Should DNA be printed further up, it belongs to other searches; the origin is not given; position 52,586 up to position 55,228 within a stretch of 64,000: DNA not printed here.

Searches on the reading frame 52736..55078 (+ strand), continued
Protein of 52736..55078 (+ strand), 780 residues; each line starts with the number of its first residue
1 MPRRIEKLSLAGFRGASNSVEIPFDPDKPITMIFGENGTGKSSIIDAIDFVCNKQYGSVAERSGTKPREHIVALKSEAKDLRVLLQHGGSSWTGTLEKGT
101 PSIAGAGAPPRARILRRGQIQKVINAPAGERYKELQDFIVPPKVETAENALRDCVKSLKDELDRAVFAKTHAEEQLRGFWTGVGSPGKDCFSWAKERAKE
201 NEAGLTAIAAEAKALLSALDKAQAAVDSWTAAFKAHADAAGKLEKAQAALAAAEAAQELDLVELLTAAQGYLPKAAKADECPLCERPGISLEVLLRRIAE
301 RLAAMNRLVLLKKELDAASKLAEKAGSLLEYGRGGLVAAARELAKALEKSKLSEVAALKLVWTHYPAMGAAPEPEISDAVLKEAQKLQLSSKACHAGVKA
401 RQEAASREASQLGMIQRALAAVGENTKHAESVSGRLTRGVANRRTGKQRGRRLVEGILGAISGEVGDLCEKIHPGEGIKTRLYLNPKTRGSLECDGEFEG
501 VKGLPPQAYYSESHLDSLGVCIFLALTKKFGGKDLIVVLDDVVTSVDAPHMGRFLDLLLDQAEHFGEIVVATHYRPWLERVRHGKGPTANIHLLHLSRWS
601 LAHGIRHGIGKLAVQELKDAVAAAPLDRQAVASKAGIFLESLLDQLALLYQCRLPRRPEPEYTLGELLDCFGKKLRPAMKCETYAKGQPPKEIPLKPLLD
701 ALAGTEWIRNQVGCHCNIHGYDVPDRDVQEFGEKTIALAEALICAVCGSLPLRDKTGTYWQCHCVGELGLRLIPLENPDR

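Call 48: search_protein_families(library=pfam, proteins=[L073:6770-9802:+, L073:12368-12940:+, L073:13308-15227:+, L073:15397-17172:+, L075:12305-14581:+, L068:3055-4197:+, L068:4200-7265:+, L072:992-3556:+, L072:3852-5021:+, L064:12562-12987:+], max_evalue=0.001)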
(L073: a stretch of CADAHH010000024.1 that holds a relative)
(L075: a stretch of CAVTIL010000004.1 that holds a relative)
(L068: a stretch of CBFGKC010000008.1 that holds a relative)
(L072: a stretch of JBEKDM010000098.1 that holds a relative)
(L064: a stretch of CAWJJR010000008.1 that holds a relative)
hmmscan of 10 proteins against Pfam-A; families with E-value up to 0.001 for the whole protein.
L073:6770-9802:+ (1010 aa): 6 families
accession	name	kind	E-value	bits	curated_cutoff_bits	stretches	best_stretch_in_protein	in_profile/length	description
PF07669.17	Eco57I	-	3.8e-39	134.9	25.3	1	462-647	1-171/171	Eco57I restriction-modification methylase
PF20473.4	MmeI_Mtase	-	2.3e-16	60.2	27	1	397-619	16-205/259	MmeI, DNA-methyltransferase domain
PF02384.22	N6_Mtase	-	1.6e-15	57.7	20.4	1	361-720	17-287/311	N-6 DNA Methylase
PF04313.20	HSDR_N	-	1e-08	35.7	25.1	1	70-145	117-197/198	Type I restriction enzyme R protein N terminus (HSDR_N)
PF12950.13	TaqI_C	-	1.1e-08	35.8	26.5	1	823-936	32-118/118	TaqI-like C-terminal specificity domain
PF01170.24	UPF0020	-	3.6e-05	24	22.3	0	402-481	30-96/197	RMKL-like, methyltransferase domain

L073:12368-12940:+ (190 aa): 0 families

L073:13308-15227:+ (639 aa): 9 families
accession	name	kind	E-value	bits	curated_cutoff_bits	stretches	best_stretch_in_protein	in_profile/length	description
PF09848.15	SLFN-g3_helicase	-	3.7e-107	359.1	24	1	265-608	1-354/354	Schlafen group 3, DNA/RNA helicase domain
PF13401.12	AAA_22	-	5.7e-08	33.6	27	1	264-360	4-99/130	AAA domain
PF04851.21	ResIII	-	2.1e-06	28.2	22.5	0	333-374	119-152/164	Type III restriction enzyme, res subunit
PF00004.35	AAA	-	0.00017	22.5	21.2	0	269-366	2-82/131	ATPase family associated with various cellular activities (AAA)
PF06745.19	ATPase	-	0.00019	21.3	26.6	1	265-393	19-131/231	KaiC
PF20720.3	nSTAND3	-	0.00034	20.8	27.2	0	263-299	15-51/155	Novel STAND NTPase 3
PF13086.12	AAA_11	-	0.00044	20.5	27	0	264-292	18-44/257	AAA domain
PF00270.35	DEAD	-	0.00055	20.1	26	0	335-372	113-145/167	DEAD/DEAH box helicase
PF12775.13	AAA_7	-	0.0009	19.3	25.8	0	258-301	27-69/181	P-loop containing dynein motor region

L073:15397-17172:+ (591 aa): 2 families
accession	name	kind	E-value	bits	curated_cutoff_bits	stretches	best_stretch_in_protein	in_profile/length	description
PF01966.28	HD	-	3.9e-12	46.9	22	1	83-246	1-113/116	HD domain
PF13286.11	HD_assoc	-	1.4e-09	38.8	22.2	0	365-418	4-57/91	Phosphohydrolase-associated domain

L075:12305-14581:+ (758 aa): 14 families
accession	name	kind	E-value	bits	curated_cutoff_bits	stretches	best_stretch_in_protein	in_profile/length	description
PF00069.31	Pkinase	-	4.1e-51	174.3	31.7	1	12-270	2-253/263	Protein kinase domain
PF07714.23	PK_Tyr_Ser-Thr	-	4.1e-34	118.5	23.1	1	14-269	4-249/258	Protein tyrosine and serine/threonine kinase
PF13414.12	TPR_11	-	2.7e-14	53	26.8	2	608-636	9-37/42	TPR repeat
PF07719.23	TPR_2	-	9.7e-12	44.5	27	1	627-657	1-31/34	Tetratricopeptide repeat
PF14559.12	TPR_19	-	6.2e-11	42.9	25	1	607-655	5-53/68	Tetratricopeptide repeat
PF13181.12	TPR_8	-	7.6e-11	41.7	25.7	0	629-657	3-31/34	Tetratricopeptide repeat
PF00515.34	TPR_1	-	6.2e-10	38.9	27.8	1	627-657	1-31/34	Tetratricopeptide repeat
PF13431.12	TPR_17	-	9.6e-08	32.2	24.4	0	616-648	2-34/34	Tetratricopeptide repeat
PF13432.12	TPR_16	-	3.2e-07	31.1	32.7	1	607-657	11-61/65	Tetratricopeptide repeat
PF01636.29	APH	-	9.9e-07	29.2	23.2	0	127-156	167-197/239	Phosphotransferase enzyme family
PF03109.22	ABC1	-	4.5e-06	26.4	22.9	1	84-161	143-219/244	ABC1 atypical kinase-like domain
PF13428.12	TPR_14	-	1.9e-05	25.4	23.5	0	629-660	3-34/44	Tetratricopeptide repeat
PF13424.12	TPR_12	-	0.00017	22.1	30.1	0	629-690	5-74/77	Tetratricopeptide repeat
PF17680.6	FlgO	-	0.00033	20.9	22.6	0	300-394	15-115/130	FlgO protein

L068:3055-4197:+ (380 aa): 3 families
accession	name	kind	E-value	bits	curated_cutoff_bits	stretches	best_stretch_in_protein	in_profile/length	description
PF00149.33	Metallophos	-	9.3e-16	59.3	21.5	1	1-218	1-191/191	Calcineurin-like phosphoesterase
PF12320.13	SbcD_C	-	1.4e-12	48.3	24.4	1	268-353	3-93/94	Type 5 capsule protein repressor C-terminal domain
PF12850.12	Metallophos_2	-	4.3e-09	37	27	1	1-250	1-150/154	Calcineurin-like phosphoesterase superfamily domain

L068:4200-7265:+ (1021 aa): 5 families
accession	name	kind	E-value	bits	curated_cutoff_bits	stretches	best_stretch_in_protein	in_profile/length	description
PF13476.12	AAA_23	-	2.3e-21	77.8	27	1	5-249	1-198/201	AAA domain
PF13558.12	SbcC_Walker_B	-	2.8e-07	31.1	27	1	906-978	11-88/90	SbcC/RAD50-like, Walker B motif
PF13514.12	AAA_27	-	2.2e-06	27.9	22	1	1-54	1-52/206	AAA domain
PF13555.12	AAA_29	-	0.00023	21.3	27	1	15-56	13-50/61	P-loop containing region of AAA domain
PF02463.25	SMC_N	-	0.00082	19.3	40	1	5-67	4-66/220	RecF/RecN/SMC N terminal domain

L072:992-3556:+ (854 aa): 9 families
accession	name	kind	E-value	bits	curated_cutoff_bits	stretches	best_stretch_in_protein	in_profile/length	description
PF13426.13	PAS_9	-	6.6e-30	103.9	27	2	267-371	1-103/103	PAS domain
PF00989.32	PAS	-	2.3e-29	102.1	22.6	2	258-369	2-113/113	PAS fold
PF08448.16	PAS_4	-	2e-28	99.2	23.1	2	264-374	2-110/110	PAS fold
PF00072.30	Response_reg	-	1.2e-21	77.3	30.2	1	6-110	1-104/111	Response regulator receiver domain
PF13188.13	PAS_8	-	9.3e-20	70.2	21.8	1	258-302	2-46/65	PAS domain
PF08447.18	PAS_3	-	5.7e-18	65.4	25.6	2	280-364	2-87/89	PAS fold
PF02518.31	HATPase_c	-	2.9e-14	53.9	26.4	1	751-847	6-109/111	Histidine kinase-, DNA gyrase B-, and HSP90-like ATPase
PF14598.12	PAS_11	-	3.7e-06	27.3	25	0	154-202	9-57/109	PAS domain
PF14689.11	SPOB_a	-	0.00022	21.2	28.1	1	642-673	8-38/62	Sensor_kinase_SpoOB-type, alpha-helical domain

L072:3852-5021:+ (389 aa): 4 families
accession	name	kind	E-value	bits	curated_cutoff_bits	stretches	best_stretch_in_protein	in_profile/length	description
PF02518.31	HATPase_c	-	4.3e-24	85.5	26.4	1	258-369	4-109/111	Histidine kinase-, DNA gyrase B-, and HSP90-like ATPase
PF00072.30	Response_reg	-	1.3e-19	70.8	30.2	1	16-118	1-100/111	Response regulator receiver domain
PF13581.12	HATPase_c_2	-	1.2e-05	25.7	27.4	1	263-342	35-111/127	Histidine kinase-like ATPase domain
PF00512.31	HisKA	-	0.00014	22.3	26.9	1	156-214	9-66/66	His Kinase A (phospho-acceptor) domain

L064:12562-12987:+ (141 aa): 1 family
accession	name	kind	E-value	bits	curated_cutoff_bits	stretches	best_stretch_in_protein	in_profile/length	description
PF01850.27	PIN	-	1.2e-14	55.4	23.6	1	10-127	4-115/120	PIN domain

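Call 49: search_protein_families(library=pfam, alignment_id=A1, max_evalue=0.01)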
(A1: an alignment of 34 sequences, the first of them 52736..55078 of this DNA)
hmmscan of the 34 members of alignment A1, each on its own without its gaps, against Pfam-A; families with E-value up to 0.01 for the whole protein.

A. member 1, window:52736-55078:+ (780 aa): 8 families
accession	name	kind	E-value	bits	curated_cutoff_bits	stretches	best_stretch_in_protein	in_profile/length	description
PF13476.12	AAA_23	-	4.3e-14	54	27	1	7-232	1-176/201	AAA domain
PF02463.25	SMC_N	-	9.8e-10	38.7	40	1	5-54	2-50/220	RecF/RecN/SMC N terminal domain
PF13175.12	AAA_15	-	3.3e-09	37.3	32.1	1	5-55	3-50/374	AAA ATPase domain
PF13304.12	AAA_21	-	1.3e-06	29.1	27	1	30-66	1-40/304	AAA domain, putative AbiEii toxin, Type IV TA system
PF13555.12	AAA_29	-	2.2e-06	27.7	27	1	16-51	12-45/61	P-loop containing region of AAA domain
PF13166.12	AAA_13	-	0.00014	21.1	36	0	523-574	513-570/713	AAA domain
PF00005.33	ABC_tran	-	0.0033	18.5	25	1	30-86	13-66/137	ABC transporter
PF13514.12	AAA_27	-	0.0057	16.7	22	0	4-49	2-47/206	AAA domain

B. families by the number of members that match (of 34 scanned): 21 families
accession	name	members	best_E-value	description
PF13476.12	AAA_23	34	4.8e-17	AAA domain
PF02463.25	SMC_N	34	4e-13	RecF/RecN/SMC N terminal domain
PF13304.12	AAA_21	34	2.5e-12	AAA domain, putative AbiEii toxin, Type IV TA system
PF13555.12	AAA_29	34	1.5e-07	P-loop containing region of AAA domain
PF13175.12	AAA_15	33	1.9e-12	AAA ATPase domain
PF13166.12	AAA_13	29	2.5e-10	AAA domain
PF00005.33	ABC_tran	22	3.9e-05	ABC transporter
PF13514.12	AAA_27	21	8.3e-07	AAA domain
PF13401.12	AAA_22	5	0.00064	AAA domain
PF13191.12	AAA_16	4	0.00029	AAA ATPase domain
PF11398.14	DUF2813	4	0.00084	Protein of unknown function (DUF2813)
PF04108.17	ATG17_like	3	0.00045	Autophagy protein ATG17-like domain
PF10931.13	DUF2735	1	0.00081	Protein of unknown function (DUF2735)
PF24555.1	CC4_CEP85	1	0.0013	Centrosomal protein of 85 kDa-like, CC4 coiled-coil domain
PF04423.19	Rad50_zn_hook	1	0.0014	Rad50 zinc hook motif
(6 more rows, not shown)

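Call 75: find_encoding_contigs(protein=P0001, flank=6000, max_places=2)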
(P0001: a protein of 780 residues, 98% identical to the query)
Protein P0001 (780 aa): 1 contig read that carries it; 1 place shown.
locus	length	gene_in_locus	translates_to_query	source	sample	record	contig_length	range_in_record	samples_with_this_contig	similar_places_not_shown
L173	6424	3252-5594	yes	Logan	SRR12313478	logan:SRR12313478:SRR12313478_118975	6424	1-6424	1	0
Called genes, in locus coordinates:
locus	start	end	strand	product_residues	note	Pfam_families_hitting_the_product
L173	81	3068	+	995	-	PF00176:SNF2-rel_dom, PF04851:ResIII, PF00270:DEAD (weak), PF00271:Helicase_C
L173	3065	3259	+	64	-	-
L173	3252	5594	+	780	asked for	PF02463:SMC_N, PF13175:AAA_15, PF13476:AAA_23, PF13555:AAA_29 (weak), PF13304:AAA_21 (faint)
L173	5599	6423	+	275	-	?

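Call 84: fold_search(model_id=the predicted structure, library=pdb)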
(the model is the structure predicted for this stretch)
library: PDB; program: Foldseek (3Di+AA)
matches with E <= 10: 924; with E <= 0.001: 147
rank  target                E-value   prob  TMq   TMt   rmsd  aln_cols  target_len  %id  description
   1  5xei                  3.5e-12  1.00  0.29  0.41  21.1       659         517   17  Crystal structure of the Smc head domain with a coiled coil and joint derived from Pyrococcus yayanosii (released 2017-06-07)
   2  7w1m_B                8.7e-11  1.00  0.38  0.53  13.7       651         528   12  Cryo-EM structure of human cohesin-CTCF-DNA complex (released 2023-05-31)
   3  7zr1_D                1.4e-10  1.00  0.30  0.30  65.7       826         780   13  Chaetomium thermophilum Mre11-Rad50-Nbs1 complex bound to ATPyS (composite structure) (released 2023-01-11)
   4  7zr1_C                2.4e-10  1.00  0.37  0.37  58.5       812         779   14  Chaetomium thermophilum Mre11-Rad50-Nbs1 complex bound to ATPyS (composite structure) (released 2023-01-11)
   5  7qen_A                9.7e-10  1.00  0.32  0.51  18.7       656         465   13  S.c. Condensin core in DNA- and ATP-bound state (released 2022-06-15)
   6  9uxh_F                2.3e-09  1.00  0.29  0.33  23.0       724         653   12  type II Lamassu, LmuACB with DNA (released 2026-03-25)
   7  6wge_B                3.6e-09  1.00  0.35  0.52  14.2       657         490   11  Cryo-EM structure of human Cohesin-NIPBL-DNA complex without STAG1 (released 2020-05-20)
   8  6yvv_B                5.9e-09  1.00  0.35  0.52  16.8       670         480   12  Condensin complex from S.cerevisiae ATP-free apo bridged state (released 2020-07-15)
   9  9bi4_C                6.4e-09  1.00  0.26  0.42  23.1       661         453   11  cryo EM structure of dsDNA bound Mre11-Rad50 complex (released 2025-01-15)
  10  9f5w_B                7.3e-09  1.00  0.34  0.48  18.3       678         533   11  Human condensin II - M18BP1 complex (released 2025-07-02)
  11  6qj1                  7.6e-09  1.00  0.27  0.49  27.7       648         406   11  Crystal structure of the C. thermophilum condensin Smc2 ATPase head (crystal from I) (released 2019-07-03)
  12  8dk2_D                8.0e-09  1.00  0.26  0.28  27.7       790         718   12  CryoEM structure of Pseudomonas aeruginosa PA14 JetABC in an unclamped state trapped in ATP dependent dimeric form (released 2022-10-05)
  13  6wg3_B                8.3e-09  1.00  0.35  0.39  20.9       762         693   13  Cryo-EM structure of human Cohesin-NIPBL-DNA complex (released 2020-05-20)
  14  7q2x_A                9.9e-09  1.00  0.30  0.52  23.0       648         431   11  Cryo-EM structure of clamped S.cerevisiae condensin-DNA complex (Form I) (released 2022-03-23)
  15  9qxx_A                1.0e-08  1.00  0.28  0.29  27.0       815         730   10  JetABC DNA loaded state dimer (released 2025-10-01)
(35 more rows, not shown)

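Call 85: search_dna_similar(query=window:52736-55078:+, collection=plasmids, mode=protein, max_rows=15, max_evalue=1e-10)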
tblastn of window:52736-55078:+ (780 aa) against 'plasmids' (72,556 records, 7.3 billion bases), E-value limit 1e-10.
Records with a match: 19; places in all: 19; records where one place covers at least 80% of the query: 5.
Best place of each record, by identity: <60% 19.
By first word of the organism name: Hymenobacter 4; Phaeobacter 4; Sphingomonas 2; Fibrella 1; Mesorhizobium 1; Roseibium 1; Pseudohalocynthiibacter 1; Bradyrhizobium 1; Methylobacterium 1; Rhizobium 1; and 2 more.
By predicted mobility (MOB-suite, as given by PLSDB): non-mobilizable 11; conjugative 6; mobilizable 2.
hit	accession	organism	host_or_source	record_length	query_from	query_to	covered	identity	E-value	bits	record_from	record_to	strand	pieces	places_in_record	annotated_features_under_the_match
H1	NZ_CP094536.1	Hymenobacter monticola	Single cell,a pond on the Huanglong ...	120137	1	775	99%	35.1%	7e-109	373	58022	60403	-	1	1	AAA family ATPase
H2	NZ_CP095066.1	Hymenobacter volaticus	single cell,air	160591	1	764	98%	35.0%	1e-106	367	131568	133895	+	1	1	AAA family ATPase | hypothetical protein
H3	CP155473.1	Fibrella sp. ES10-3-2-2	single cell,soil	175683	1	775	99%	34.2%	4e-104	359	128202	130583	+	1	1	AAA family ATPase | hypothetical protein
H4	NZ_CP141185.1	Hymenobacter sp. GOD-10R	single cell,Crepidiastrum sonchifolium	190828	1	778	100%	33.3%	4e-101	350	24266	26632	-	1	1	AAA family ATPase | hypothetical protein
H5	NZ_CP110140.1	Hymenobacter sp. YIM 151500-1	whole organism,soil sample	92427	1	775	99%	33.0%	8e-101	349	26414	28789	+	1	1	AAA family ATPase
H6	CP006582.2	Mesorhizobium huakuii 7653R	Rice field soil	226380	367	773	52%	24.2%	1e-11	76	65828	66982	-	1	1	none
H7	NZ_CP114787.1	Roseibium sp. Sym1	Symbiodiniaceae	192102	410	773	47%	25.1%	3e-12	79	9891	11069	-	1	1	AAA family ATPase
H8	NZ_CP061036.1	Sphingomonas aliaeris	whole organism,Pork steak,pork steak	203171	454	750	38%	26.9%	2e-12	79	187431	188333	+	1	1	AAA family ATPase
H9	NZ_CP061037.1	Sphingomonas aliaeris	whole organism,Pork steak,pork steak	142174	490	773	36%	28.1%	1e-11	76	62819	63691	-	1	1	AAA family ATPase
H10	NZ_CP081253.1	Phaeobacter inhibens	-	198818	488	747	33%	28.4%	6e-13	81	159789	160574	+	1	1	AAA family ATPase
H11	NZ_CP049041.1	Pseudohalocynthiibacter aestuariivivens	pure culutre,Seawater recirculating ...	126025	405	668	34%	27.9%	3e-12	78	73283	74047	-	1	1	ATP-binding protein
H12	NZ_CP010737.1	Phaeobacter inhibens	cell culture,clam larvae aquaculture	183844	488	747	33%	28.1%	9e-13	80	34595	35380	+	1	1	AAA family ATPase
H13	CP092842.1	Bradyrhizobium sp. 62B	Arachis hypogaea L.,cell ...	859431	472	676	26%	34.3%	1e-12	79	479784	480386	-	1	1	ATP-binding protein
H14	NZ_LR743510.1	Methylobacterium bullatum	-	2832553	358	604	32%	28.0%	1e-10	74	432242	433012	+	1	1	none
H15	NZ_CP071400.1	Rhizobium leguminosarum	lentil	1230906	452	650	26%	30.8%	1e-14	86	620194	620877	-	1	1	record has no annotation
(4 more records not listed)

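Call 86: get_annotated_region(hit=H1, flank=9000)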
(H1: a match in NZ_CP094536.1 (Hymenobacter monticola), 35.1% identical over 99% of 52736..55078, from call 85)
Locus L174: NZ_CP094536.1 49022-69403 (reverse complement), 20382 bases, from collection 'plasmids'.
description: Hymenobacter monticola strain KACC 22596 plasmid unnamed2, complete sequence
organism: Hymenobacter monticola (NCBI taxid 1705399)
taxonomy: Bacteria; Bacteroidota; Cytophagia; Cytophagales; Hymenobacteraceae; Hymenobacter; Hymenobacter monticola
host: -; source: Single cell,a pond on the Huanglong mountain; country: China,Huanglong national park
typing (MOB-suite, as given by PLSDB): mobilizable; relaxase MOBB
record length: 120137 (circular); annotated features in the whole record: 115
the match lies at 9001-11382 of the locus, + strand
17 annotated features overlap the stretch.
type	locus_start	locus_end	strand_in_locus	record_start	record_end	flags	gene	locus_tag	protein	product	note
CDS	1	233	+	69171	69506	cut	-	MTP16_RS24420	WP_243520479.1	four-helix bundle copper-binding protein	-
CDS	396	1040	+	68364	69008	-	-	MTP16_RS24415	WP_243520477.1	hypothetical protein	-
CDS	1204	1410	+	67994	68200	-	-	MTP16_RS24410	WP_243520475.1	heavy-metal-associated domain-containing protein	-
CDS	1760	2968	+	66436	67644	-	-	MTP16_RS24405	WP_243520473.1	DUF2231 domain-containing protein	-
CDS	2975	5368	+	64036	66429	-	-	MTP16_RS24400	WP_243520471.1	multicopper oxidase domain-containing protein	-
CDS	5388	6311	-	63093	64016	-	-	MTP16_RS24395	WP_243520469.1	hypothetical protein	-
CDS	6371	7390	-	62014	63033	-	-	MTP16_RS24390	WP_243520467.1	hypothetical protein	-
CDS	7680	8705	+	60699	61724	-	-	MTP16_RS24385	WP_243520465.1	tyrosine-type recombinase/integrase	GO:0015074 - DNA integration [Evidence IEA]; GO:0006310 - DNA recombination [Evidence IEA]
CDS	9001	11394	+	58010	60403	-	-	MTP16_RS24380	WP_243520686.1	AAA family ATPase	GO:0006302 - double-strand break repair [Evidence IEA]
CDS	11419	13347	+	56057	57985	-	-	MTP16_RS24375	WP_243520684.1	hypothetical protein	-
CDS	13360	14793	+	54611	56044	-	-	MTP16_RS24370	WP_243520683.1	hypothetical protein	-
CDS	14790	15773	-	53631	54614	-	-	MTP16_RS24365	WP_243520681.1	Mov34/MPN/PAD-1 family protein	-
CDS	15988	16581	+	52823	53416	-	-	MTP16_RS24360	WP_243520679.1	recombinase family protein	GO:0006310 - DNA recombination [Evidence IEA]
CDS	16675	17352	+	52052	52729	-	-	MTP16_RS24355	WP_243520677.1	response regulator transcription factor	GO:0000160 - phosphorelay signal transduction system [Evidence IEA]; GO:0006355 - regulation of DNA-templated ...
CDS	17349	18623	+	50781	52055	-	-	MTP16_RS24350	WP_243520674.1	HAMP domain-containing sensor histidine kinase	GO:0007165 - signal transduction [Evidence IEA]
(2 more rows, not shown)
